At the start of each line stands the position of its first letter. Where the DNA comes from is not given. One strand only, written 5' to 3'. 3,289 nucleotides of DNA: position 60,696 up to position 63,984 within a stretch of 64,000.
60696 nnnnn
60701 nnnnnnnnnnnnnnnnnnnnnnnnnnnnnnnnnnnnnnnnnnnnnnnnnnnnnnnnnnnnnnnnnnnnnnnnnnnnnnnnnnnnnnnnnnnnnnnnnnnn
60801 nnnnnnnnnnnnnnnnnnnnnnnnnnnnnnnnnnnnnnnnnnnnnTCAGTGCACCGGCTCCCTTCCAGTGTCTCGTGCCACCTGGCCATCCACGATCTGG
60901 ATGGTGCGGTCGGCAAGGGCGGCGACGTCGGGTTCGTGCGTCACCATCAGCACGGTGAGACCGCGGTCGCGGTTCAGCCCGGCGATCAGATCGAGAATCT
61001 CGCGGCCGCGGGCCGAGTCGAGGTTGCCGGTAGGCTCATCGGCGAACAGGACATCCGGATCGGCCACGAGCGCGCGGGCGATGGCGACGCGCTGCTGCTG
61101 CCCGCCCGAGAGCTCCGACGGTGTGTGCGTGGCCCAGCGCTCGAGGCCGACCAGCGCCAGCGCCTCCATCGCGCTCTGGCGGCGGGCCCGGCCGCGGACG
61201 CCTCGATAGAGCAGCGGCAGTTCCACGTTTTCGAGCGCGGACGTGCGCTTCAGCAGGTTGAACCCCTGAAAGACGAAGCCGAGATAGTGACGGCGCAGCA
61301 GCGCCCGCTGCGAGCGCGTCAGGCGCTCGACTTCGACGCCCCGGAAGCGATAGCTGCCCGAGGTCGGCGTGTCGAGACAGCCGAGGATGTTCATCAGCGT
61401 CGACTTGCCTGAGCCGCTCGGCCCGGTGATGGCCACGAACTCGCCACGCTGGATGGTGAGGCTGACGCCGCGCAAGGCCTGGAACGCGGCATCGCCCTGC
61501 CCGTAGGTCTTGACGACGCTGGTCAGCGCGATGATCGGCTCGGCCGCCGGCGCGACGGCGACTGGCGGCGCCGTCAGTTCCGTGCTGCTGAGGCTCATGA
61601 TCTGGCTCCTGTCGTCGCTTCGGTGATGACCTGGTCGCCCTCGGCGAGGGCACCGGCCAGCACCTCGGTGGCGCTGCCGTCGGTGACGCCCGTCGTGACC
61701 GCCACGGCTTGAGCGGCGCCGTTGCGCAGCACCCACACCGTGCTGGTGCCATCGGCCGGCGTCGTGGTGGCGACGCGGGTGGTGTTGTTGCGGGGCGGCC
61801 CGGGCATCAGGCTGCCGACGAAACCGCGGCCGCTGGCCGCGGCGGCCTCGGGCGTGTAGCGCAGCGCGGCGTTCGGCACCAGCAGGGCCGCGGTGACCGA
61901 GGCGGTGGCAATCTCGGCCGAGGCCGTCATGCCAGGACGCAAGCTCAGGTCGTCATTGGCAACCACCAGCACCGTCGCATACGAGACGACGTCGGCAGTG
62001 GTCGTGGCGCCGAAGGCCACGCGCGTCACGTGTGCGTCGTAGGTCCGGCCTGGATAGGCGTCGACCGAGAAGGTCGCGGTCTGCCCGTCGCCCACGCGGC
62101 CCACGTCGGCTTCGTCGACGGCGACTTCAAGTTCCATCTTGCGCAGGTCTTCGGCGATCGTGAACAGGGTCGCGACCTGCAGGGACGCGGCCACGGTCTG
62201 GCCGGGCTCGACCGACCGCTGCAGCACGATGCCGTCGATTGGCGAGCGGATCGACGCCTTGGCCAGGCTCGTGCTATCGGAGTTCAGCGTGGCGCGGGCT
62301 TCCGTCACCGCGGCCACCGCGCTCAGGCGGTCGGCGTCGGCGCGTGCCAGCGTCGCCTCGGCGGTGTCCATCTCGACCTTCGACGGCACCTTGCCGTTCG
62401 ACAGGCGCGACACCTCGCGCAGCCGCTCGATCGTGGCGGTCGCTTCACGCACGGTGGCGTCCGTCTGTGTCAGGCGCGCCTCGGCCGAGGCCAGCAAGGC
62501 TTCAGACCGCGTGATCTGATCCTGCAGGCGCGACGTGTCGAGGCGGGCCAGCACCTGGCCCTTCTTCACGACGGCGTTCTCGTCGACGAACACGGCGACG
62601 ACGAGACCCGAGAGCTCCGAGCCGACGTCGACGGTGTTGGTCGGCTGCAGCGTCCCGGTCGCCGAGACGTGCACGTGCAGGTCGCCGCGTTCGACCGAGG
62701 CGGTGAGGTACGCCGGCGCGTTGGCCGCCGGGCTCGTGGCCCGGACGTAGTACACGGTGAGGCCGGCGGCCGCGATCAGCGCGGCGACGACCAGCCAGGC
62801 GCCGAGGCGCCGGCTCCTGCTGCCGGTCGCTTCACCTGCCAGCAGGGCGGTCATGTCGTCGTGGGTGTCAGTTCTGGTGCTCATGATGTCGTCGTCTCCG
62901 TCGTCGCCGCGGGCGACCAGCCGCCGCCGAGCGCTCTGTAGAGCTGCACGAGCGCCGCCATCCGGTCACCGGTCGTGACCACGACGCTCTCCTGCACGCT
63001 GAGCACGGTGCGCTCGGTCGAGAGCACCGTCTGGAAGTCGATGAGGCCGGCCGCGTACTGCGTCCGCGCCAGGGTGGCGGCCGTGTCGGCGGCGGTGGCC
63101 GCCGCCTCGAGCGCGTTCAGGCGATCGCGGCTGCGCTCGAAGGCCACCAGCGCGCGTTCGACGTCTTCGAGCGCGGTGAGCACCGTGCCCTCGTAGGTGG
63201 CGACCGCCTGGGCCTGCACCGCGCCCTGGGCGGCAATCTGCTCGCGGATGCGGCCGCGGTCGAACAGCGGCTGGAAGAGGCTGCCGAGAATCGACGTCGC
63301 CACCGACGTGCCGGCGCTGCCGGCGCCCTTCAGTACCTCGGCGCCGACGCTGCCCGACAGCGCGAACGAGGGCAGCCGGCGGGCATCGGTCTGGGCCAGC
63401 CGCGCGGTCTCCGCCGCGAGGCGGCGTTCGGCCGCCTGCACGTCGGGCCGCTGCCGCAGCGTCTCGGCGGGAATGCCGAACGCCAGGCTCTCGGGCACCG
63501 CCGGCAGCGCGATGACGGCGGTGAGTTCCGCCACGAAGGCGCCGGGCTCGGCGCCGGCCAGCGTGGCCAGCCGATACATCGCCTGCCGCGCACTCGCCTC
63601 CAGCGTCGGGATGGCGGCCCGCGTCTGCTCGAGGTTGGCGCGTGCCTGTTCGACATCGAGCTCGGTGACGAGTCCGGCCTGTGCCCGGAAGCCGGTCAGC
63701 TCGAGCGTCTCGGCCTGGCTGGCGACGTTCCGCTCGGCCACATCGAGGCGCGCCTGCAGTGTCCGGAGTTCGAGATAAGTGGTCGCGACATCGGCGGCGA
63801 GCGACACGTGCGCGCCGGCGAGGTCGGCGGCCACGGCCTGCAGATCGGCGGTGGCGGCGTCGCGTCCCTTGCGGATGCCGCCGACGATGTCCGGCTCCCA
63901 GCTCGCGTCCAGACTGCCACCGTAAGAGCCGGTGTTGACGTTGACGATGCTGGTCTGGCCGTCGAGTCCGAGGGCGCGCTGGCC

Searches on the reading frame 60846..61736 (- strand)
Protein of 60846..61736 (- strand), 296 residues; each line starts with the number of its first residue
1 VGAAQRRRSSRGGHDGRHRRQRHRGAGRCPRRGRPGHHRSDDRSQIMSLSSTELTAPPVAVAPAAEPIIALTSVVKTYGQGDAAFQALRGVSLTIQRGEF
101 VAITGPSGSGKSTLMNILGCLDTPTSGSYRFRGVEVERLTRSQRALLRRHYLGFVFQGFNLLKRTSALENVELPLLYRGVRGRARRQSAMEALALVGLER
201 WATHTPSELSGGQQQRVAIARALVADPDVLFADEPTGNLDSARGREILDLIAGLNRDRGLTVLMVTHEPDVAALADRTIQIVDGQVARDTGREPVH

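Call 64: search_protein_families(library=ncbifam, proteins=[window:60846-61736:-], max_evalue=0.0001)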
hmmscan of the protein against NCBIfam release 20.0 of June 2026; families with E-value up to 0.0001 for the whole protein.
window:60846-61736:- (296 aa): 187 families (the best 25 are shown)
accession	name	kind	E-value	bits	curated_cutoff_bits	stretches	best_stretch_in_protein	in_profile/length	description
NF007826.0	PRK10535.1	equivalog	2.5e-73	247.4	966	1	67-292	3-227/648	macrolide ABC transporter ATP-binding protein/permease MacB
TIGR02211.1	LolD_lipo_ex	equivalog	3e-67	226.4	307.75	1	69-287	2-220/221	lipoprotein-releasing ABC transporter ATP-binding protein LolD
NF038007.1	ABC_ATP_DarD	equivalog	6.1e-67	225.3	375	1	69-285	2-217/218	darobactin export ABC transporter ATP-binding protein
NF007879.0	PRK10584.1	equivalog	8.2e-66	222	336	1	65-287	3-225/228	putative ABC transporter ATP-binding protein YbbA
NF008639.0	PRK11629.1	equivalog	1.2e-62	211.4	360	1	68-288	6-226/234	lipoprotein-releasing ABC transporter ATP-binding protein LolD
TIGR02673.1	FtsE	equivalog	3e-60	203.5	264.85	1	68-284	1-213/214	cell division ATP-binding protein FtsE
TIGR02982.1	heterocyst_DevA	subfamily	5.3e-60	202.7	295.8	1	69-286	2-219/220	ABC exporter ATP-binding subunit, DevA family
TIGR03608.1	L_ocin_972_ABC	subfamily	7.6e-58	195.4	254.85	1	86-281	12-206/206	putative bacteriocin export ABC transporter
TIGR02314.1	ABC_MetN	equivalog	3.3e-50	171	499.7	1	69-283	2-216/343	methionine ABC transporter ATP-binding protein MetN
TIGR02315.1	ABC_phnC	equivalog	2e-49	168.2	266.1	1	69-287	2-225/243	phosphonate ABC transporter ATP-binding protein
NF007027.0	PRK09493.1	equivalog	8.8e-48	162.7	379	1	69-290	2-218/240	glutamine ABC transporter ATP-binding protein GlnQ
TIGR03265.1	PhnT2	equivalog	3.8e-46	157.9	457.7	1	68-287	4-214/353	putative 2-aminoethylphosphonate ABC transporter ATP-binding protein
NF040933.2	ABC_arch_GlcV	equivalog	4.6e-46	157.3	450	1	69-287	3-221/357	glucose ABC transporter ATP-binding protein GlcV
NF008428.0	PRK11264.1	equivalog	4.3e-45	153.9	406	1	85-287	16-223/250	L-cystine ABC transporter ATP-binding protein TcyN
TIGR04521.1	ECF_ATPase_2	equivalog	4.3e-44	150.7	330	1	69-291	1-228/279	energy-coupling factor transporter ATPase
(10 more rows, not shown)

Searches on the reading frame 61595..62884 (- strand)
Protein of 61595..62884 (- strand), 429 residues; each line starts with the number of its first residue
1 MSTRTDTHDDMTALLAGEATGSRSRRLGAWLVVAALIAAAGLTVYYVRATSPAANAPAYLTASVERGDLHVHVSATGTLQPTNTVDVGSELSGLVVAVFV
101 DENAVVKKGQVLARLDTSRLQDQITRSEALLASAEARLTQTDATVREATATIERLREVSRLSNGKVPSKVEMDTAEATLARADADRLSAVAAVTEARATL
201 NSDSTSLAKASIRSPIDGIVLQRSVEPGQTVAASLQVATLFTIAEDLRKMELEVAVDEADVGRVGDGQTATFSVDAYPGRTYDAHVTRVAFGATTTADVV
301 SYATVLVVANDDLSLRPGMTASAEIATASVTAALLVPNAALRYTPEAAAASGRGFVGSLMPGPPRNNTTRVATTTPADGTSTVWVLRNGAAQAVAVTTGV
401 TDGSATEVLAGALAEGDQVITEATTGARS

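Call 64: search_protein_families(library=ncbifam, proteins=[window:61595-62884:-], max_evalue=0.0001)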
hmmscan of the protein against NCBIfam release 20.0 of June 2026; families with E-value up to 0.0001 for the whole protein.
window:61595-62884:- (429 aa): 20 families
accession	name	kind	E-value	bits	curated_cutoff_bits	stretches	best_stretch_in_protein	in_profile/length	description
NF008606.0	PRK11578.1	equivalog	5.4e-45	154.1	342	1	29-341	10-314/371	macrolide transporter subunit MacA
TIGR01730.1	RND_mfp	subfamily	1.4e-44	152.4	94.9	1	61-347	3-266/322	efflux RND transporter periplasmic adaptor subunit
TIGR00999.1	8a0102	subfamily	1.2e-29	103.3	319.3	1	105-341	3-218/271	CzcB/NccB family metal efflux transporter periplasmic adaptor subunit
TIGR00998.1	8a0101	subfamily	1.4e-22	80.1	390.8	2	176-296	171-288/334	EmrA/EmrK family multidrug efflux transporter periplasmic adaptor subunit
TIGR01843.1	type_I_hlyD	subfamily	3.5e-19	69.1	208.65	2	181-329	242-400/422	HlyD family type I secretion periplasmic adaptor subunit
NF007785.0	PRK10476.1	equivalog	3.1e-15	55.9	376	2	81-152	45-116/347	multidrug transporter subunit MdtN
NF002939.0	PRK03598.1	equivalog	1.8e-14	53.7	393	2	187-323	182-323/332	secretion protein HlyD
TIGR02971.1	heterocyst_DevB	subfamily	4.3e-12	46.1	129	1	168-280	165-270/327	ABC exporter membrane fusion protein, DevB family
NF008589.1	PRK11556.1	equivalog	6.2e-12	45.1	391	1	58-346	58-331/392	MdtA/MuxA family multidrug efflux RND transporter periplasmic adaptor subunit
NF011715.0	PRK15136.1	equivalog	1.7e-11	43.4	563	2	82-200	59-174/390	multidrug efflux MFS transporter periplasmic adaptor subunit EmrA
NF033138.2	RND-peri-MexC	equivalog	2.4e-11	43.4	625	1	31-348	11-316/375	MexC family multidrug efflux RND transporter periplasmic adaptor subunit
TIGR03794.1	NHLM_micro_HlyD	equivalog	4.4e-11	42.3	156.2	1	67-136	40-110/421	NHLP bacteriocin system secretion protein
NF045904.1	RND-peri-MexE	equivalog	2.3e-10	39.9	714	1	50-238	29-200/390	multidrug efflux RND transporter periplasmic adaptor subunit MexE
TIGR01000.1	bacteriocin_acc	subfamily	2.5e-10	39.8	258.85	1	128-323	236-436/457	bacteriocin secretion accessory protein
NF007850.1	PRK10559.1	equivalog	3.1e-07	29.8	400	1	84-232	40-170/303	p-hydroxybenzoic acid efflux pump subunit AaeA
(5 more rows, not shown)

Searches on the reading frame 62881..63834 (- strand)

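Call 64: search_protein_families(library=ncbifam, proteins=[window:62881-63834:-], max_evalue=0.0001)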
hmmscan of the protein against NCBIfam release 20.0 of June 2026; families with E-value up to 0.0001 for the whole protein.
window:62881-63834:- (317 aa): 8 families
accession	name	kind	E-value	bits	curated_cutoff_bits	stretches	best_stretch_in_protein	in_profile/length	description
TIGR01845.1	outer_NodT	subfamily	4.6e-68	230.1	210.05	1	2-305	157-460/460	efflux transporter outer membrane subunit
NF033143.1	efflux_OM_AdeK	equivalog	9.8e-34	116.9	900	1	8-314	164-469/480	multidrug efflux RND transporter AdeIJK outer membrane channel subunit AdeK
NF033142.1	efflux_OM_AdeC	exception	2.3e-32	112.2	975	1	9-307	165-463/465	multidrug efflux RND transporter AdeABC outer membrane channel subunit AdeC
TIGR01844.1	type_I_sec_TolC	subfamily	4.7e-24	85.1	225.15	1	11-303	111-398/414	TolC family outer membrane protein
NF007347.1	PRK09837.1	subfamily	5.8e-24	84.8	598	1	8-307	162-460/461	Cu(I)/Ag(I) efflux RND transporter outer membrane protein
NF007390.0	PRK09915.1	equivalog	4.9e-19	68.4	597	1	3-312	177-485/488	MdtP family multidrug efflux transporter outer membrane subunit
NF047721.1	ToxDrgExpTdeA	equivalog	2e-17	63.2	550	1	3-305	152-452/455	toxin/drug exporter TdeA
NF008524.1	PRK11459.1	equivalog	4.4e-11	42.2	650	1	9-306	181-476/478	multidrug resistance outer membrane protein MdtQ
